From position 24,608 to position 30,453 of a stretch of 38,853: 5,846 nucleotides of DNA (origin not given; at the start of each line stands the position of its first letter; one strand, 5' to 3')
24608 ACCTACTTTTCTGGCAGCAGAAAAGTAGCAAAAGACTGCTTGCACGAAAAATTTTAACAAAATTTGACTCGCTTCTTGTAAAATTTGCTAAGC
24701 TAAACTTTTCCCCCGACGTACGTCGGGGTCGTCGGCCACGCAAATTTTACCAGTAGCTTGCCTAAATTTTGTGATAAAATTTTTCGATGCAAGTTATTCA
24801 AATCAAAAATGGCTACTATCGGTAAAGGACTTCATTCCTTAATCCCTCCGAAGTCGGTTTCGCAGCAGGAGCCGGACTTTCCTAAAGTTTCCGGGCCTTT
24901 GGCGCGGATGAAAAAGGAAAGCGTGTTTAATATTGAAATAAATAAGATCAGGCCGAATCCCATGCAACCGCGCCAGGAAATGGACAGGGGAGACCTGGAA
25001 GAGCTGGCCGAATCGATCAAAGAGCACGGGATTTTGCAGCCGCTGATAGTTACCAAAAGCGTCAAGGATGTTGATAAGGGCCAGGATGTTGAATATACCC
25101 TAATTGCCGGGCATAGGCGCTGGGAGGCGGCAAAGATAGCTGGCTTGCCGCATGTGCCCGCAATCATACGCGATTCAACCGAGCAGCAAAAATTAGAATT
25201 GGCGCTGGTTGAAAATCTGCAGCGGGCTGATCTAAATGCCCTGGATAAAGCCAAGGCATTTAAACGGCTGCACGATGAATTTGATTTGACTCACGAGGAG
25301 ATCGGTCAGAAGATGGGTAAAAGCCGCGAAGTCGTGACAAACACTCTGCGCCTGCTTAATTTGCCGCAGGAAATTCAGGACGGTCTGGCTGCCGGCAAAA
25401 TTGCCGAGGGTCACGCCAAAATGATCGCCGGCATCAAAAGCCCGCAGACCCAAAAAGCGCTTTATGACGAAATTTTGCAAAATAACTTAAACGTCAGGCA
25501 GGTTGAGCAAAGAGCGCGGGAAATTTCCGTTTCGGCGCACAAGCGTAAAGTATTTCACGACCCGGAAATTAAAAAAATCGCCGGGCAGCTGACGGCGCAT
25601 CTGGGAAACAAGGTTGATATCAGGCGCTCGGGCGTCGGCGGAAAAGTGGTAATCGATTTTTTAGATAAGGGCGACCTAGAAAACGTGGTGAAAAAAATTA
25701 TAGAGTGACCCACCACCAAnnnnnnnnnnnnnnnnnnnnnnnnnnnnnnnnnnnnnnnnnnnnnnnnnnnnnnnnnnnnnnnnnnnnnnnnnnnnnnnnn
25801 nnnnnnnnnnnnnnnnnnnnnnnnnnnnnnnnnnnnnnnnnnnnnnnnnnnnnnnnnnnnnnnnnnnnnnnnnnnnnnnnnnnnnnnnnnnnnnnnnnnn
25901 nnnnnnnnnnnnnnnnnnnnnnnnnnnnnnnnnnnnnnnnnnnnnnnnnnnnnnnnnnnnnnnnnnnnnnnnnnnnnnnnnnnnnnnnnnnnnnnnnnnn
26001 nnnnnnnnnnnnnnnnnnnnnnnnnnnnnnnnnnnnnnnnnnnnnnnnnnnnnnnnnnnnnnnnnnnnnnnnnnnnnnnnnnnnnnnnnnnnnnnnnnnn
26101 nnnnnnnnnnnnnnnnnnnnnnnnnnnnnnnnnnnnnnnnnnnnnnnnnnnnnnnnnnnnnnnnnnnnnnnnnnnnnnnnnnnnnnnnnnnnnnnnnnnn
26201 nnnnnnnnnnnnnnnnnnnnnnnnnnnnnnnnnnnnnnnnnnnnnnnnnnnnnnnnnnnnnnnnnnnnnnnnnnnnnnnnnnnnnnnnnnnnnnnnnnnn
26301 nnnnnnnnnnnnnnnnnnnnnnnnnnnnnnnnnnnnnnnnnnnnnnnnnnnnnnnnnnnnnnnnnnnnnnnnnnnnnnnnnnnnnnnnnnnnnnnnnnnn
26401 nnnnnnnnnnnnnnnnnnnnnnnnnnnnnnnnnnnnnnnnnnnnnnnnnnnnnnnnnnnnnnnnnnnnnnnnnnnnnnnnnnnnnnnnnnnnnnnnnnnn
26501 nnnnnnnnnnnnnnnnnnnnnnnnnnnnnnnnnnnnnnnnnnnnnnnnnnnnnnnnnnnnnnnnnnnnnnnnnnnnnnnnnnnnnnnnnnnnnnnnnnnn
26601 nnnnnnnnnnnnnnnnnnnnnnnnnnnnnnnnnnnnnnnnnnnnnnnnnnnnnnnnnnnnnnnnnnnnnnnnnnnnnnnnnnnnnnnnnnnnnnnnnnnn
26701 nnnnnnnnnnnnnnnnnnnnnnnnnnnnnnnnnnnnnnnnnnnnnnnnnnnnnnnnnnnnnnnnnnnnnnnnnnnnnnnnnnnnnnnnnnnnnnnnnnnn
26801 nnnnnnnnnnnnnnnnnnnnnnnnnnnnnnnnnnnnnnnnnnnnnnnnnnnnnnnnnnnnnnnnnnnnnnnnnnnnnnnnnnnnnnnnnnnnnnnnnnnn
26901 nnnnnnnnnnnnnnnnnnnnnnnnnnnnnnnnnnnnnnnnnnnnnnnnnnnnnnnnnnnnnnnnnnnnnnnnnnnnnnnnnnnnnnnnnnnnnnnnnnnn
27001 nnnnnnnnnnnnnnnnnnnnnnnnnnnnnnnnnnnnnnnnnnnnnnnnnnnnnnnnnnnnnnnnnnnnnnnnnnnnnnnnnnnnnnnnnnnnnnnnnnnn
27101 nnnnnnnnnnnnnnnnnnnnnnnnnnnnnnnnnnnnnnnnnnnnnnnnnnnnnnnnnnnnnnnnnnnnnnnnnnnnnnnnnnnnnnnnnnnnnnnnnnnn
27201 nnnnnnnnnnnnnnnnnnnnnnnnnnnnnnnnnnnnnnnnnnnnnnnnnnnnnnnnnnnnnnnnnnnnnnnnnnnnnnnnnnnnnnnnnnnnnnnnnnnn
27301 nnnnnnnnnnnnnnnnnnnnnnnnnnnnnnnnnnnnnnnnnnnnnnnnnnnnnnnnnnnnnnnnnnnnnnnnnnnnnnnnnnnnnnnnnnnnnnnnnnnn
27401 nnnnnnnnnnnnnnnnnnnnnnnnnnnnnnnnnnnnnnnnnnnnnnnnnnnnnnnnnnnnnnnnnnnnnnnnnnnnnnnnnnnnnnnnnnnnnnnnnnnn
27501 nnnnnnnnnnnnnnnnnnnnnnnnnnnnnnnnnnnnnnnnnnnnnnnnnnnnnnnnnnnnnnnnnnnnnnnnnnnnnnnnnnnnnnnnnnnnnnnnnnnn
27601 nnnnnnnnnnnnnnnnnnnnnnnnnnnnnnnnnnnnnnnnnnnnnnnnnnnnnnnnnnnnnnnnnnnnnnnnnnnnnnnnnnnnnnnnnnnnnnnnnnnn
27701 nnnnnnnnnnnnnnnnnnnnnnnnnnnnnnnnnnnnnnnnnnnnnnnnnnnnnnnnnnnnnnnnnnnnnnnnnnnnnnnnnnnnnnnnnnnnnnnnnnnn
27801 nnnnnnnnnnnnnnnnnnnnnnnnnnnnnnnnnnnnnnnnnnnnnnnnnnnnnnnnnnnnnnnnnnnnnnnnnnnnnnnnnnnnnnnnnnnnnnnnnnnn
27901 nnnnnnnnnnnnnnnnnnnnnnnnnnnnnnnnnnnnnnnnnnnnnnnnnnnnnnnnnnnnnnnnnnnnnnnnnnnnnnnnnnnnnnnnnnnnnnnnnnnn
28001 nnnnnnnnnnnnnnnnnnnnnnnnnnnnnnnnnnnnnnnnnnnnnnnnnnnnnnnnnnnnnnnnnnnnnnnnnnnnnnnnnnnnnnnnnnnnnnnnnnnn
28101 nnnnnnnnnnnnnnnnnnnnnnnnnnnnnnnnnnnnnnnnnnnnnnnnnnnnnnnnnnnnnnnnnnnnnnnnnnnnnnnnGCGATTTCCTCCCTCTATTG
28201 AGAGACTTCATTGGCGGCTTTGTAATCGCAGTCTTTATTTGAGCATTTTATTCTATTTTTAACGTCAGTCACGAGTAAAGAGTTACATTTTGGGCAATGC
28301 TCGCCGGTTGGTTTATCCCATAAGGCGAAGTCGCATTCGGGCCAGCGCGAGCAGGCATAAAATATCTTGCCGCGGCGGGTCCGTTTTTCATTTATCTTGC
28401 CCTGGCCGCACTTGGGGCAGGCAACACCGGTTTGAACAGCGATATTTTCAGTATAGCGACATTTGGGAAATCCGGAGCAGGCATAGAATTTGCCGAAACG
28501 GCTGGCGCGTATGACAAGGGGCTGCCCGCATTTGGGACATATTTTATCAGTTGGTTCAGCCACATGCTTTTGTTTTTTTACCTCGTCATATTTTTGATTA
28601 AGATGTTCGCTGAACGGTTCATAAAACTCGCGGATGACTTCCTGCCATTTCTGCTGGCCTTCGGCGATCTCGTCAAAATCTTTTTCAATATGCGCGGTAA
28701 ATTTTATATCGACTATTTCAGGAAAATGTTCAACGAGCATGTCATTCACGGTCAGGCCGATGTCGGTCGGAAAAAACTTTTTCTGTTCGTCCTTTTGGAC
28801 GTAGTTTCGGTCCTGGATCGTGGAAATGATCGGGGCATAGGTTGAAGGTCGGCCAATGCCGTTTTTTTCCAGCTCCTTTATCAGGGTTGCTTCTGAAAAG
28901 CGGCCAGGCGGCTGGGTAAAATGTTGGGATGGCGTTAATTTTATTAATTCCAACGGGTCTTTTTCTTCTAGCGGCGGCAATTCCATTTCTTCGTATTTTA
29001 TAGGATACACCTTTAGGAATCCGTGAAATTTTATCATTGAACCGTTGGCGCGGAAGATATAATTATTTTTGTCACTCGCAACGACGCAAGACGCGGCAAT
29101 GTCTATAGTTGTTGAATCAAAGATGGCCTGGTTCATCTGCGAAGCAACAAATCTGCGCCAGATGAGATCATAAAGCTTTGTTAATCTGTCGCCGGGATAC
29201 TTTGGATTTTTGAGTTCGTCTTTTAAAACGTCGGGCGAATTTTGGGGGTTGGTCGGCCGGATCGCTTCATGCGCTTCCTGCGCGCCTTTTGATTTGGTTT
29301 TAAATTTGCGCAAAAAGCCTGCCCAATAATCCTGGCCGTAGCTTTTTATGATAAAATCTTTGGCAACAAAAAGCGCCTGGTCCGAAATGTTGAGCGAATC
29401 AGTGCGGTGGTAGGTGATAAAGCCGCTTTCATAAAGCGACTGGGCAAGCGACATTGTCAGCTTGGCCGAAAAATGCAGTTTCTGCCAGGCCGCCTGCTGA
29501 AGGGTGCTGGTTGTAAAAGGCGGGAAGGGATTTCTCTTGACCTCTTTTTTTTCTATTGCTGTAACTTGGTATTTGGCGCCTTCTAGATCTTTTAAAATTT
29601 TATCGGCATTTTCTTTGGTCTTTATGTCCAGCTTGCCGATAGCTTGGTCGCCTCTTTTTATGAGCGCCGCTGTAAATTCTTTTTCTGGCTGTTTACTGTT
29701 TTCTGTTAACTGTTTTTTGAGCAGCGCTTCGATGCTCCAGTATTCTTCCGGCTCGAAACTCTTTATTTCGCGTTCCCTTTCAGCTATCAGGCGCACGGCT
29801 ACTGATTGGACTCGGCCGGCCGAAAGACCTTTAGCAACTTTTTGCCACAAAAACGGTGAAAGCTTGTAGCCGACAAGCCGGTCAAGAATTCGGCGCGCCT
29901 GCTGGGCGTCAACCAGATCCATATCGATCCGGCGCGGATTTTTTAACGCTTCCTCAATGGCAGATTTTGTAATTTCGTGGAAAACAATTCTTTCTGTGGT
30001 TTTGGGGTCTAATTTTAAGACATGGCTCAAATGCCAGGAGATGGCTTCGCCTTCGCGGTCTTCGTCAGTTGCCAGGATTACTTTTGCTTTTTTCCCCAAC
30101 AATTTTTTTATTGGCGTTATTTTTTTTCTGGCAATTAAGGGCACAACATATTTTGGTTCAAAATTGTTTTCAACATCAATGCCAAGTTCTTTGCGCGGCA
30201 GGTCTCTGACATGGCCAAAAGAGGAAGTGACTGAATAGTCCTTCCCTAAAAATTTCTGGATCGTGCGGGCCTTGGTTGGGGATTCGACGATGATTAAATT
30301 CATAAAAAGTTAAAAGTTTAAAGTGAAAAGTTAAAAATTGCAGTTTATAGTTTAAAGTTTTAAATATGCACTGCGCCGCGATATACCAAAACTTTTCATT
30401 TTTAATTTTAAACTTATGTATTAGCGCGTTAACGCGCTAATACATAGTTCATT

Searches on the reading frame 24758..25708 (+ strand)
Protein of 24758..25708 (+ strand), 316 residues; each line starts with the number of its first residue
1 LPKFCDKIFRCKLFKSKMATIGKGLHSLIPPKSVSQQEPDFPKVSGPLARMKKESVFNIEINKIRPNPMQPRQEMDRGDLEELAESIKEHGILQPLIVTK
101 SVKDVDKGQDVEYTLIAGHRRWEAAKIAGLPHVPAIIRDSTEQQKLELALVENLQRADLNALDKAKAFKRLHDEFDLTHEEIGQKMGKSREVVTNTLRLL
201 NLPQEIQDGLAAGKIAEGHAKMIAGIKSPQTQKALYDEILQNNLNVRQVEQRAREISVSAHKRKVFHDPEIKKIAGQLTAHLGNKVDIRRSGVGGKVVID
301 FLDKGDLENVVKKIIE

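Call 105: search_protein_families(library=pfam, proteins=[window:24758-25708:+], max_evalue=0.00001)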
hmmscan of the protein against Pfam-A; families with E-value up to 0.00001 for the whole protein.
window:24758-25708:+ (316 aa): 3 families
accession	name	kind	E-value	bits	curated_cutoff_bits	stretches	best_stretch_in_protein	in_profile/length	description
PF17762.8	HTH_ParB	-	3.3e-34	117.5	22.6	1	158-256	2-100/102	ParB HTH domain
PF02195.25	ParB_N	-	1.2e-30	105.8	26.3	1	55-155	2-95/95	ParB N-terminal domain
PF23552.2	ParB_C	-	9.3e-07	28.6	23.8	1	268-314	2-49/50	ParB dimerisation domain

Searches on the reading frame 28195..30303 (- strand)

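Call 105: search_protein_families(library=pfam, proteins=[window:28195-30303:-], max_evalue=0.00001)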
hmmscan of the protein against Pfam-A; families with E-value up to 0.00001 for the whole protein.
window:28195-30303:- (702 aa): 3 families
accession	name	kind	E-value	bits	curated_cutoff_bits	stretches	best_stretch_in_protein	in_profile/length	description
PF01131.25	Topoisom_bac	-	3.4e-127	425.3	35.1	1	126-557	2-410/411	DNA topoisomerase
PF01396.24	Zn_ribbon_Top1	-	2.4e-29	101.3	32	2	587-621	2-36/39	Topoisomerase DNA binding C4 zinc finger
PF01751.28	Toprim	-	5.2e-21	75.1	23.1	1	3-111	2-96/96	Toprim domain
